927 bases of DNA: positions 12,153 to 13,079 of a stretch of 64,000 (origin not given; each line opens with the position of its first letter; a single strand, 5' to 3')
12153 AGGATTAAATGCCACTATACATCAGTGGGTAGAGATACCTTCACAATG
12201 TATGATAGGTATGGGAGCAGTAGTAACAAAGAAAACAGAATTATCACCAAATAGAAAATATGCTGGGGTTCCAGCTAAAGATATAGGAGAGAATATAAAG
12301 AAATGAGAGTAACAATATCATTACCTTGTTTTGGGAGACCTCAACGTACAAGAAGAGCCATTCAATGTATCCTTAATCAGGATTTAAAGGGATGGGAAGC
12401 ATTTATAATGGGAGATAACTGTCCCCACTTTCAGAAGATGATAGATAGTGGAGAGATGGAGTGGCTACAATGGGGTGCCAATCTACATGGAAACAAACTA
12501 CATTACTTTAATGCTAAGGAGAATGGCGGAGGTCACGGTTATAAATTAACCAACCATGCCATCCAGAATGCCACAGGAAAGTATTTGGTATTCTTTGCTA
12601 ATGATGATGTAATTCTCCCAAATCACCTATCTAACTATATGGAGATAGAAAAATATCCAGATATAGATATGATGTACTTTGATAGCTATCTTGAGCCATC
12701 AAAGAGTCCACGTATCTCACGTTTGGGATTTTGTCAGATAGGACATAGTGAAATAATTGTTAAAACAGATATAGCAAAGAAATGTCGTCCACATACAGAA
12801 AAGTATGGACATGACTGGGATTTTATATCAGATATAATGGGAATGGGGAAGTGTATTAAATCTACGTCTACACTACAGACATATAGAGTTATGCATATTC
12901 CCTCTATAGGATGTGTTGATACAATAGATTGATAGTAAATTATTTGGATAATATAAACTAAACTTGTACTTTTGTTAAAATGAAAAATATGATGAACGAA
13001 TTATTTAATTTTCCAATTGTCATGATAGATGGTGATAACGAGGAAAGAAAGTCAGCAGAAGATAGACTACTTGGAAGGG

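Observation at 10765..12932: Envelope-modification-like cassette: bitopic membrane/lipoprotein-like protein, truncated LpxA-like acyltransferase and GT2 glycosyltransferase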

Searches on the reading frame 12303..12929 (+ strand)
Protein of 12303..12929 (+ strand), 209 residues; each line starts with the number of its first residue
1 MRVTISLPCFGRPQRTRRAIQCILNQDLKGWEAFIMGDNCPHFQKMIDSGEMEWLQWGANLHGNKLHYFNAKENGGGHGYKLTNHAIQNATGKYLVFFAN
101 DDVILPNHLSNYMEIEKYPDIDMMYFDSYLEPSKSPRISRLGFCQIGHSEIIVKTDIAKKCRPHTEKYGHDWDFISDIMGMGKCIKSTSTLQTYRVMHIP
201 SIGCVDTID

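Call 3: search_protein_families(library=pfam, proteins=[window:12303-12929:+], max_evalue=1)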
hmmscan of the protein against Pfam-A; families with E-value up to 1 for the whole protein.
window:12303-12929:+ (209 aa): 4 families
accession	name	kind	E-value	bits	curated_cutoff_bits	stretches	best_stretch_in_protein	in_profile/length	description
PF00535.33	Glycos_transf_2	-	1.1e-07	32.4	23.3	1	5-112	2-99/168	Glycosyl transferase family 2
PF24833.1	Rhabdo_glycop_CD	-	0.0013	19.2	27.2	1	65-103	51-89/124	Rhabdovirus spike glycoprotein G central domain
PF13641.12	Glyco_tranf_2_3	-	0.018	15.5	27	1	3-115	3-110/230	Glycosyltransferase like family 2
PF00249.37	Myb_DNA-binding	-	0.037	14.6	24.4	1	166-187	17-37/46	Myb-like DNA-binding domain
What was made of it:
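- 12303..12932 (+): GT-A fold family-2 glycosyltransferase (209 aa), soluble; core component 2. Pfam GT2 32.4 bits > 23.3 (call 3).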

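Call 4: search_protein_families(library=ncbifam, proteins=[window:12303-12929:+], max_evalue=1)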
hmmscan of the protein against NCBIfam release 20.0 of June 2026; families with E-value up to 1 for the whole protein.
window:12303-12929:+ (209 aa): 8 families
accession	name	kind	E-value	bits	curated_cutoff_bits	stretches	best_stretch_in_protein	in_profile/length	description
NF007453.0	PRK10018.1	equivalog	4e-10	39.8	382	1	3-116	8-111/280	colanic acid biosynthesis glycosyltransferase WcaA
TIGR04017.1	WcaA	equivalog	1.6e-09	37.8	495.75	1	3-116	7-110/279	colanic acid biosynthesis glycosyltransferase WcaA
NF050050.1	ProtGlycPglI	equivalog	8.8e-08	31.9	500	1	3-114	4-106/306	GalNAc(5)-diNAcBac-PP-undecaprenol beta-1,3-glucosyltransferase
NF047683.1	TeichurnBiosyTuaG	equivalog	1.5e-05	24.8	400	1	3-117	8-112/252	teichuronic acid biosynthesis protein TuaG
TIGR04440.1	glyco_TIGR04440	domain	3.9e-05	23.5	70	1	3-124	2-115/215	TIGR00180 family glycosyltransferase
NF007482.0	PRK10073.1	equivalog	0.00033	19.8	423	1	8-124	13-118/334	glycosyltransferase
NF038299.1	EPS_HpsN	equivalog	0.0039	16.2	425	1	3-109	3-98/317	hormogonium polysaccharide biosynthesis glycosyltransferase HpsN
NF053739.1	GlytfEpsEBac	equivalog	0.013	14.5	450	1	17-113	17-104/265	glycosyltransferase EpsE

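Call 5: search_protein_families(library=phrogs, proteins=[window:12303-12929:+], max_evalue=0.01)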
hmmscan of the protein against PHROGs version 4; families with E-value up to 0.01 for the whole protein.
window:12303-12929:+ (209 aa): 1 family
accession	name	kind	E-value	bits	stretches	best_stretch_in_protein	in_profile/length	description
phrog_8858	-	moron, auxiliary metabolic gene and host takeover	0.00069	19.5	1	83-128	66-110/395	glycosyltransferase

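Call 20: search_solved_structures(query=window:12303-12929:+, max_evalue=0.01, show_alignments=1)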
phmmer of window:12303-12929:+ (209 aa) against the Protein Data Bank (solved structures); distinct sequences matched with E-value up to 0.01: 2.
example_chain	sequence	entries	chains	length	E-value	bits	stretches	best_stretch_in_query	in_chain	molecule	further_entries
1h7l_A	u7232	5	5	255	0.00013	25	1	3-128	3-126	SPORE COAT POLYSACCHARIDE BIOSYNTHESIS PROTEIN SPSA | PROTEIN (SPORE COAT POLYSACCHARIDE BIOSYNTHESIS PROTEIN SPSA)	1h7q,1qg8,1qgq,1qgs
9jma_A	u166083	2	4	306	0.0021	21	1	2-125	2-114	GalNAc(5)-diNAcBac-PP-undecaprenol beta-1,3-glucosyltransferase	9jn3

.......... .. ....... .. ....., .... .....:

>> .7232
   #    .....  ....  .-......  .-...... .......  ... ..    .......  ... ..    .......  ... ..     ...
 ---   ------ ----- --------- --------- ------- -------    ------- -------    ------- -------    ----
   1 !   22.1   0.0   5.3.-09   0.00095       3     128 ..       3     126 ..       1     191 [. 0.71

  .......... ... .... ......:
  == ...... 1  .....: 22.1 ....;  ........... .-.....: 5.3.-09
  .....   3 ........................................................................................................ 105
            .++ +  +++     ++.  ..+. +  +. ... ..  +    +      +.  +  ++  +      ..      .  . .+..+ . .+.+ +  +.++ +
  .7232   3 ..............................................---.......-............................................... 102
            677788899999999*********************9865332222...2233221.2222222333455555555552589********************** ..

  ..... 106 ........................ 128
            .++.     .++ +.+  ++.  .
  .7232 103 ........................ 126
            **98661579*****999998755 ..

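Call 57: find_homologous_proteins(query=window:12303-12929:+, max_evalue=0.001)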
Query window:12303-12929:+ (209 aa): 360 proteins with E <= 0.001 among 374 candidates; the best 120 are listed.
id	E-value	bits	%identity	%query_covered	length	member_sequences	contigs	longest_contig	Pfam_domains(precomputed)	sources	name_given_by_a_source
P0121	1.8e-130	451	89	100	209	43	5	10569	PF00535.33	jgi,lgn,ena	-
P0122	6.9e-85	302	62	94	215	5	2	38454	PF00535.33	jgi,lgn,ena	-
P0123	5.8e-84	299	59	100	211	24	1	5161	PF00535.33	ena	-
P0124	7.1e-84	299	62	100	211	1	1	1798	-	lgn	-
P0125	2.2e-83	297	62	100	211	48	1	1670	PF00535.33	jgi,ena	-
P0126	5.3e-83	296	61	100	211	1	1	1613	PF00535.33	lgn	-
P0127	6.1e-83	296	59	100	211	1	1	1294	PF00535.33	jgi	jgi:glycosyltransferase involved in cell wall biosynthesis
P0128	1.2e-82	295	60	100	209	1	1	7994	PF00535.33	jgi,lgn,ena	-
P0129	2.5e-82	294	61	100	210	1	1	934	PF00535.33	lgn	-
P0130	4.0e-82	293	61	100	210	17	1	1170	PF00535.33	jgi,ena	-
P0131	5.5e-82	293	61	94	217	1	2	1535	PF00535.33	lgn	-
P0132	1.2e-81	292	59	100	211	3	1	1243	PF00535.33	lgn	-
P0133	1.3e-81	291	61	94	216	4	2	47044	PF00535.33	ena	-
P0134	2.0e-81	291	58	100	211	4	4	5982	PF00535.33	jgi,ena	jgi:glycosyltransferase involved in cell wall biosynthesis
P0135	2.7e-81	290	63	97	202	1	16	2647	PF00535.33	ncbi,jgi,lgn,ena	jgi:glycosyltransferase involved in cell wall biosynthesis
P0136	3.6e-81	290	59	100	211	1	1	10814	PF00535.33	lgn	-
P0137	7.5e-81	289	62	100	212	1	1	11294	PF00535.33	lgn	-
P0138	2.3e-80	287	62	100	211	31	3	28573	PF00535.33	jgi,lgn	jgi:glycosyltransferase involved in cell wall biosynthesis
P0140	4.8e-80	286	59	100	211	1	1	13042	PF00535.33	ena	-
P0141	5.5e-80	286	60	100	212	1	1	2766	PF00535.33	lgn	-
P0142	2.4e-79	284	59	100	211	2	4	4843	PF00535.33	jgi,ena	jgi:glycosyltransferase involved in cell wall biosynthesis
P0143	3.3e-79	284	59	100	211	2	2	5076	PF00535.33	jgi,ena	jgi:glycosyltransferase involved in cell wall biosynthesis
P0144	3.7e-79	283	58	100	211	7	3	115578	PF00535.33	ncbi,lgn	-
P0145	4.6e-79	283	59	100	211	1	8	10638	PF00535.33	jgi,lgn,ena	jgi:glycosyltransferase involved in cell wall biosynthesis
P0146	4.6e-79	283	60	100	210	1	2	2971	PF00535.33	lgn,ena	-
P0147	4.8e-79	283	59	100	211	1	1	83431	PF00535.33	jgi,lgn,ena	jgi:glycosyltransferase involved in cell wall biosynthesis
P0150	7.2e-79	283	60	100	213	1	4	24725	PF00535.33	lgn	-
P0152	8.6e-79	282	59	100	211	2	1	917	PF13641.13,PF00535.33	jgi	jgi:glycosyltransferase involved in cell wall biosynthesis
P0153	9.0e-79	282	59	100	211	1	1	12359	PF00535.33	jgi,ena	-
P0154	1.2e-78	282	57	100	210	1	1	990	PF00535.33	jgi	-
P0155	1.2e-78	282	59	100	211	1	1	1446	PF00535.33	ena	-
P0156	1.2e-78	282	59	100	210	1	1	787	PF00535.33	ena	-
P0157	1.6e-78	281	57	100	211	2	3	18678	PF00535.33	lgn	-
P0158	1.9e-78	281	61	100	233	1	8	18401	PF00535.33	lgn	-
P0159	1.9e-78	281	57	100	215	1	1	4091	PF00535.33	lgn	-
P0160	2.5e-78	281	59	100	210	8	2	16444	PF00535.33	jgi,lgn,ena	-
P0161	3.0e-78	281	60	100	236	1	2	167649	PF00535.33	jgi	jgi:glycosyltransferase involved in cell wall biosynthesis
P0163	3.4e-78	280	58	100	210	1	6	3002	PF00535.33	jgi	-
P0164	3.4e-78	280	58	100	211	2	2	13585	PF00535.33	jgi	-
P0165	3.6e-78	280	61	100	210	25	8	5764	PF00535.33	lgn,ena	-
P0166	5.4e-78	280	58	100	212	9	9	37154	PF00535.33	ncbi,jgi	jgi:glycosyltransferase involved in cell wall biosynthesis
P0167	6.1e-78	279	58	100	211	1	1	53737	PF00535.33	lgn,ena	-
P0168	6.6e-78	279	57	100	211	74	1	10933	PF00535.33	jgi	jgi:glycosyltransferase involved in cell wall biosynthesis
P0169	7.8e-78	279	58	100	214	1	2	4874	PF00535.33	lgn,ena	-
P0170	8.3e-78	279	57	100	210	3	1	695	PF00535.33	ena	-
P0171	1.1e-77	279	57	100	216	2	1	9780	PF00535.33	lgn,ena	-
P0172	1.3e-77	278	56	100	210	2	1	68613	PF00535.33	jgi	jgi:glycosyltransferase involved in cell wall biosynthesis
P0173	1.7e-77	278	56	100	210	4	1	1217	PF00535.33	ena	-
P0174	2.1e-77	278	59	100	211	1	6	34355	PF00535.33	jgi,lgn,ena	-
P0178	3.9e-77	277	58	95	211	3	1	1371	PF00535.33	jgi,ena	-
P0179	4.2e-77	277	58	100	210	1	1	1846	PF00535.33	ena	-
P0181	4.5e-77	277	57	100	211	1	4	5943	PF00535.33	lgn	-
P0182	5.8e-77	276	57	100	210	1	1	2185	PF00535.33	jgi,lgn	jgi:glycosyltransferase involved in cell wall biosynthesis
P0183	6.1e-77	276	58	100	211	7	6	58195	PF00535.33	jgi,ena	-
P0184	6.5e-77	276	55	100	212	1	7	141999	PF00535.33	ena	-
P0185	7.7e-77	276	58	100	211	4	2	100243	PF00535.33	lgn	-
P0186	8.1e-77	276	57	100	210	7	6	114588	PF00535.33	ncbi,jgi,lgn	jgi:glycosyltransferase involved in cell wall biosynthesis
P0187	9.6e-77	276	57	100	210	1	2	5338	PF00535.33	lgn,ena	-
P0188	1.1e-76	275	56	100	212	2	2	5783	PF00535.33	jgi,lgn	-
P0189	1.1e-76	275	58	100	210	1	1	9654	PF00535.33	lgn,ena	-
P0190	1.2e-76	275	56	100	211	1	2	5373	PF00535.33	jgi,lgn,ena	jgi:glycosyltransferase involved in cell wall biosynthesis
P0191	1.2e-76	275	56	100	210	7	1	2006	PF00535.33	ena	-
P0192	1.3e-76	275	58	100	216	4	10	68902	PF00535.33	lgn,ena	-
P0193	1.8e-76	275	57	100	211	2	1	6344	PF00535.33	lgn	-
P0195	2.9e-76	274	62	100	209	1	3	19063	PF00535.33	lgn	-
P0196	2.9e-76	274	56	100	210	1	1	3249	PF00535.33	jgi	jgi:hypothetical protein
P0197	3.9e-76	274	56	100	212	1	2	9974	PF00535.33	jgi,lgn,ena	-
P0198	4.2e-76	273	58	100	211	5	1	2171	PF00535.33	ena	-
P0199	4.2e-76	273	58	100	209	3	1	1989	PF00535.33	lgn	-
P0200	5.1e-76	273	57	100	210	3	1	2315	PF00535.33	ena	-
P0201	5.2e-76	273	59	97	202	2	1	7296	PF00535.33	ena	-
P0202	5.6e-76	273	57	100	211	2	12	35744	PF00535.33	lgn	-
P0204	1.0e-75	272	56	100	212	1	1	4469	PF00535.33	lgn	-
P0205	1.1e-75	272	55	100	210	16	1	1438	PF00535.33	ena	-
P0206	1.2e-75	272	58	100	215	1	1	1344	PF00535.33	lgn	-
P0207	1.3e-75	272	57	100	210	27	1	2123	PF00535.33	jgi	jgi:glycosyltransferase involved in cell wall biosynthesis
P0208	1.4e-75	272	60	100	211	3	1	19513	PF00535.33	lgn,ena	-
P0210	1.5e-75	272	57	100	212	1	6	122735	PF00535.33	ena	-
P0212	1.8e-75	271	58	100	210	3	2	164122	PF00535.33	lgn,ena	-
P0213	1.9e-75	271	56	100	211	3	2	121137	PF00535.33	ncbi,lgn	-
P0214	2.3e-75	271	57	100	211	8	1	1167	PF00535.33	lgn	-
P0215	2.3e-75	271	60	100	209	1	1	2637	PF00535.33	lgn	-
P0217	3.0e-75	271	55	100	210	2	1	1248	PF00535.33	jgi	jgi:GT2 family glycosyltransferase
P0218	3.3e-75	271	56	100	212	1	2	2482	PF00535.33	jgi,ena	-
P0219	7.8e-75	269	56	100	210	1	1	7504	PF00535.33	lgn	-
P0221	1.3e-74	269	59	97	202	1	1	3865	PF00535.33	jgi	-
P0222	1.9e-74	268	55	100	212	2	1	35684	PF00535.33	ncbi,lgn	-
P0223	2.2e-74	268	60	100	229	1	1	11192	PF00535.33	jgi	jgi:glycosyltransferase involved in cell wall biosynthesis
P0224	2.7e-74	268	57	100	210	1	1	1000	PF00535.33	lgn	-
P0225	3.8e-74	267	60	100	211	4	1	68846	PF00535.33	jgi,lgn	-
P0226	4.7e-74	267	56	100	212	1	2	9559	PF00535.33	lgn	-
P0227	4.8e-74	267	56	100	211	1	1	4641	PF00535.33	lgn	-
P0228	4.9e-74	267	55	100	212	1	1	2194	PF00535.33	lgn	-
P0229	6.0e-74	266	55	100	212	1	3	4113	PF00535.33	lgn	-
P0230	9.3e-74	266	56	100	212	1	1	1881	PF00535.33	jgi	jgi:glycosyltransferase involved in cell wall biosynthesis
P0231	1.2e-73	265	55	100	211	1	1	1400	PF00535.33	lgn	-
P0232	1.3e-73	265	55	100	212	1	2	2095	PF00535.33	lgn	-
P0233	2.0e-73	265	55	100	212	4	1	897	PF00535.33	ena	-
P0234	3.1e-73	264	55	100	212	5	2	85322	PF00535.33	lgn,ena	-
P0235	4.4e-73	264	56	100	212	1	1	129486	PF00535.33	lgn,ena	-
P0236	1.7e-72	262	56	100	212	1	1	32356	PF00535.33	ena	-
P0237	2.1e-72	261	54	100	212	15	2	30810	PF00535.33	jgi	-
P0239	3.7e-72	261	55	100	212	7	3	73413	PF00535.33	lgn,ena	-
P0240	3.7e-72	261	54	100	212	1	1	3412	PF00535.33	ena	-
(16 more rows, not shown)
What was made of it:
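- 12303..12932 (+): At least 360 homolog clusters, all about 210 aa (call 57).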

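Call 58: find_encoding_contigs(protein=P0161, flank=10000, max_places=2)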
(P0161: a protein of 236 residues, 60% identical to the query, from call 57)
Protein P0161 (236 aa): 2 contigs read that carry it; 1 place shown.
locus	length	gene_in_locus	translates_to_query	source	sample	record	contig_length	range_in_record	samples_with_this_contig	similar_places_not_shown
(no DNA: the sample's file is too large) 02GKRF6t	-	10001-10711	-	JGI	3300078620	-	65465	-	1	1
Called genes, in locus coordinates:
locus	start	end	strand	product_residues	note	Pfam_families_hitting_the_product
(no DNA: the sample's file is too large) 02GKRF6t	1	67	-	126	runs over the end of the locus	-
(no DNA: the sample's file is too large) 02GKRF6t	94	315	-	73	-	-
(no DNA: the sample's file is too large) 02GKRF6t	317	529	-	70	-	-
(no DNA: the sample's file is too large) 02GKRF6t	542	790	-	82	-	-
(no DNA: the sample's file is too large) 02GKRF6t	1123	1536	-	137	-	-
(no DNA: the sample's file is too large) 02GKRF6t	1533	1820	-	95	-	-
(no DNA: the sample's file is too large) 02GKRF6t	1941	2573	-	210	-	-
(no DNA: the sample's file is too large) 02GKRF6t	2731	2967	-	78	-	-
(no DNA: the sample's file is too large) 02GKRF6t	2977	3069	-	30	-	-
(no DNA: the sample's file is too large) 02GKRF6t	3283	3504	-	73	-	-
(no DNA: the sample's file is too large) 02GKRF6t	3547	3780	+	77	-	-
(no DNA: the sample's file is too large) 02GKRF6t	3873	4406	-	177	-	-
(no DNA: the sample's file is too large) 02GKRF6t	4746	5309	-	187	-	-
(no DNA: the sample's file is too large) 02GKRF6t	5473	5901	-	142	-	-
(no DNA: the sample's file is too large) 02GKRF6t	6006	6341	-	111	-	-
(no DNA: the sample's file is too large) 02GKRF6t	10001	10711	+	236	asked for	PF00535:Glycos_transf_2 (faint)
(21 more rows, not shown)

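Call 59: find_encoding_contigs(protein=P0212, flank=10000, max_places=2)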
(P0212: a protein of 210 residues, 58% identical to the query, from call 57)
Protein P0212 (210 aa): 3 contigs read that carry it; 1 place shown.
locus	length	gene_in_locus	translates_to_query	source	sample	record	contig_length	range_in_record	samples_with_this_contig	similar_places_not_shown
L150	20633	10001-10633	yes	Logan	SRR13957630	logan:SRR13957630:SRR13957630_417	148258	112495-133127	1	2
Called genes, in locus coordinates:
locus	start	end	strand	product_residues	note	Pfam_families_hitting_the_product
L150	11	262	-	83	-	-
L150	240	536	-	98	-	-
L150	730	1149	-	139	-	-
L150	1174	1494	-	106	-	-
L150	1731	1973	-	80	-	-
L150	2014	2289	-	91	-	-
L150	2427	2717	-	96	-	-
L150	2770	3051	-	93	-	-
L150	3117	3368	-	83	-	-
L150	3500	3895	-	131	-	-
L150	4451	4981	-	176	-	-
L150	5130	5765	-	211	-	-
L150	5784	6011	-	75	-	-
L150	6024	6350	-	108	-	-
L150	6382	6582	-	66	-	-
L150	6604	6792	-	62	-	-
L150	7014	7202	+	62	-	-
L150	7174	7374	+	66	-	-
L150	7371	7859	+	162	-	PF13532:2OG-FeII_Oxy_2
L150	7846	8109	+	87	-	-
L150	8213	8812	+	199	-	-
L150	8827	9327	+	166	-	PF00132:Hexapep, PF25087:GMPPB_C (faint), PF25084:LbH_EIF2B (weak), PF00132:Hexapep (weak), PF14602:Hexapep_2 (weak)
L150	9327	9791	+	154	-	-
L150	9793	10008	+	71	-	-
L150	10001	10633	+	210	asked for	PF00535:Glycos_transf_2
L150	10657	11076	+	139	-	-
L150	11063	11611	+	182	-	-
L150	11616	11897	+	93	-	-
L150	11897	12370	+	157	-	-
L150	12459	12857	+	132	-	-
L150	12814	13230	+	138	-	-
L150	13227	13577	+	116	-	-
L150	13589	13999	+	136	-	-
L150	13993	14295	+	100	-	PF07610:DUF1573, PF22544:HYDIN_VesB_CFA65-like_Ig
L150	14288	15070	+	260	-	-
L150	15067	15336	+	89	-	-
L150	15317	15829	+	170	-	-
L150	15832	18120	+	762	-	-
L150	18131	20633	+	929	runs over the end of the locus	-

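Call 60: find_encoding_contigs(protein=P0184, flank=10000, max_places=2)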
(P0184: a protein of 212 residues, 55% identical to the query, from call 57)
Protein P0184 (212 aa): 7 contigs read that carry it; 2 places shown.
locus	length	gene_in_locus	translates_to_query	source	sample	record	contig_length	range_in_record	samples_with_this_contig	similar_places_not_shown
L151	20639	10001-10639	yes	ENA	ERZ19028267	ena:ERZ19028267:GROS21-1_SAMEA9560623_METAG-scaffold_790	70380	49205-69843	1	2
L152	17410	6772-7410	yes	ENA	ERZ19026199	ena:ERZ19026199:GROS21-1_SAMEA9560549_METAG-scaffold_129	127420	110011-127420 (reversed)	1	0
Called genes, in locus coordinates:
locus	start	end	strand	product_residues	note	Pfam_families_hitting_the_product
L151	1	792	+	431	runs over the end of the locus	-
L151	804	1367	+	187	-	-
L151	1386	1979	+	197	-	-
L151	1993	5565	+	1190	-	-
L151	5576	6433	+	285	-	-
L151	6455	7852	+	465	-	-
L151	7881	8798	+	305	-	-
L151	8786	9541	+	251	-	PF03414:Glyco_transf_6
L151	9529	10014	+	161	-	PF00132:Hexapep (weak), PF25084:LbH_EIF2B (faint), PF25087:GMPPB_C (faint), PF14602:Hexapep_2 (faint), PF00132:Hexapep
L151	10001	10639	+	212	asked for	PF00535:Glycos_transf_2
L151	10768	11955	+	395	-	-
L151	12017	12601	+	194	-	-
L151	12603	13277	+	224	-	PF25702:CrAss_Ring_2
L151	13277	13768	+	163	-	-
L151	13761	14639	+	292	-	PF24228:CrAss_Ring_1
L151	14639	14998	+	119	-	-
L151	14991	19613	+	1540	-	-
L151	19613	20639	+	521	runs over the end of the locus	?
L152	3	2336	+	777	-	?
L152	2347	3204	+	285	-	-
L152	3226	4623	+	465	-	-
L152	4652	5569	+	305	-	-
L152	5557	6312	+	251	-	PF03414:Glyco_transf_6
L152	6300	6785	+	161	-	PF00132:Hexapep (weak), PF25084:LbH_EIF2B (faint), PF25087:GMPPB_C (faint), PF14602:Hexapep_2 (faint), PF00132:Hexapep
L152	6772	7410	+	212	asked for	PF00535:Glycos_transf_2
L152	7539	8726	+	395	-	-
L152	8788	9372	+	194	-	-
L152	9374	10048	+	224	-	PF25702:CrAss_Ring_2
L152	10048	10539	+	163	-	-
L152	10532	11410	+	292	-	PF24228:CrAss_Ring_1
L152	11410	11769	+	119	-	-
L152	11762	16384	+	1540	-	-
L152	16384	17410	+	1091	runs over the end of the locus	-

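Call 71: predict_structure(alignment_id=A4)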
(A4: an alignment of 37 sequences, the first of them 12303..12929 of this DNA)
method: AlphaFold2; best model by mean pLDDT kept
length: 209 residues; sequences in the alignment: 37
mean_pLDDT: 93.6   pTM: 0.90
mean pLDDT of the five models: 93.6, 93.2, 92.9, 92.5, 92.1
residues with pLDDT >= 90: 172; 70-90: 34; 50-70: 3; < 50: 0
segments of 3 or more residues with pLDDT < 50: none
pLDDT, mean of each block of 10 residues (from residue 1): 94 91 97 96 96 98 97 86 96 96 96 98 97 94 85 97 83 92 96 94 85
secondary structure, 60 per line:
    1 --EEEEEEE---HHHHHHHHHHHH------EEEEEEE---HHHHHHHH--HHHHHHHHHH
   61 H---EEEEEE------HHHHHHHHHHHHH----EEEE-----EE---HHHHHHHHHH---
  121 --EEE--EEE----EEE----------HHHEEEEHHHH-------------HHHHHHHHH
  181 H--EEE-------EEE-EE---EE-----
elements in order: E3-9 H13-24 E31-37 H41-48 H51-61 E65-70 H77-89 E94-97 H108-117 E123-125 E128-130 E135-137 E151-154 H155-158 H172-181 E184-186 E194-196
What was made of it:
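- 12303..12932 (+): AF2 pLDDT 93.6 (call 71).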

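Call 74: fold_search(model_id=the predicted structure, library=pdb)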
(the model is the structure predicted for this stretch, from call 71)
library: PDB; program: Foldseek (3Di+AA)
matches with E <= 10: 1370; with E <= 0.001: 389
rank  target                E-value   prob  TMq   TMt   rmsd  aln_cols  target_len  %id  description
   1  9jma_A                9.7e-13  1.00  0.70  0.50   4.1       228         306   18  Crystal structure of glycosyltransferase AvpGT (released 2025-01-29)
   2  1h7q                  3.2e-12  1.00  0.77  0.68   2.8       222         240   16  dTDP-MANGANESE COMPLEX OF SPSA FROM BACILLUS SUBTILIS (released 2001-12-13)
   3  9jn3_B                3.2e-12  1.00  0.66  0.48   4.2       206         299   18  Crystal structure of AvpGT in complex with Ara-A (released 2025-01-29)
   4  9jn3_A                7.4e-12  1.00  0.68  0.50   3.6       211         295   16  Crystal structure of AvpGT in complex with Ara-A (released 2025-01-29)
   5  9omk_B                9.5e-12  1.00  0.72  0.60   3.8       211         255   13  WrtF fucosyltransferase - trisaccharide acceptor (released 2025-10-29)
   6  1qg8                  1.1e-11  1.00  0.76  0.68   3.0       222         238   16  NATIVE (MAGNESIUM-CONTAINING) SPSA FROM BACILLUS SUBTILIS (released 2000-04-21)
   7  1h7l                  1.3e-11  1.00  0.75  0.67   3.3       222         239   16  dTDP-MAGNESIUM COMPLEX OF SPSA FROM BACILLUS SUBTILIS (released 2001-12-13)
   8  6p61_C                2.5e-11  1.00  0.68  0.74   4.6       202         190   19  Structure of a Glycosyltransferase from Leptospira borgpetersenii serovar Hardjo-bovis (strain JB197) (released 2019-07-10)
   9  6hnq_B                2.8e-11  1.00  0.70  0.48   4.0       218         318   16  TarP-6RboP-(CH2)6NH2 (released 2018-10-24)
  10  6h4f_C                3.2e-11  1.00  0.68  0.47   5.0       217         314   16  TarP-3RboP (released 2018-09-26)
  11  6p61_B                4.9e-11  1.00  0.68  0.74   4.6       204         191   19  Structure of a Glycosyltransferase from Leptospira borgpetersenii serovar Hardjo-bovis (strain JB197) (released 2019-07-10)
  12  6h4f_Q                4.9e-11  1.00  0.70  0.49   4.0       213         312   16  TarP-3RboP (released 2018-09-26)
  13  6h4f_E                4.9e-11  1.00  0.67  0.46   4.9       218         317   16  TarP-3RboP (released 2018-09-26)
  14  6h4f_F                6.4e-11  1.00  0.68  0.47   4.9       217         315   17  TarP-3RboP (released 2018-09-26)
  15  6h4f_B                6.8e-11  1.00  0.68  0.46   4.9       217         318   17  TarP-3RboP (released 2018-09-26)
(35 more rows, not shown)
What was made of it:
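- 12303..12932 (+): Foldseek hits SpsA, AvpGT, WrtF, TarP (call 74).
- On GT2 / GT-A inverting glycosyltransferases (Pfam PF00535): AF2 pLDDT 93.6, with SpsA TMq 0.77 and TarP 0.70 (calls 71, 74).
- Closest known: Phage-encoded soluble GT2 enzymes that glycosylate host polymers or virions. Same: TarP is among the top structural matches (call 74).
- The GT2's structural neighbours include the prophage-encoded teichoic-acid GlcNAc transferase TarP, and SpsA/WcaA-type polysaccharide GTs (calls 4, 74).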
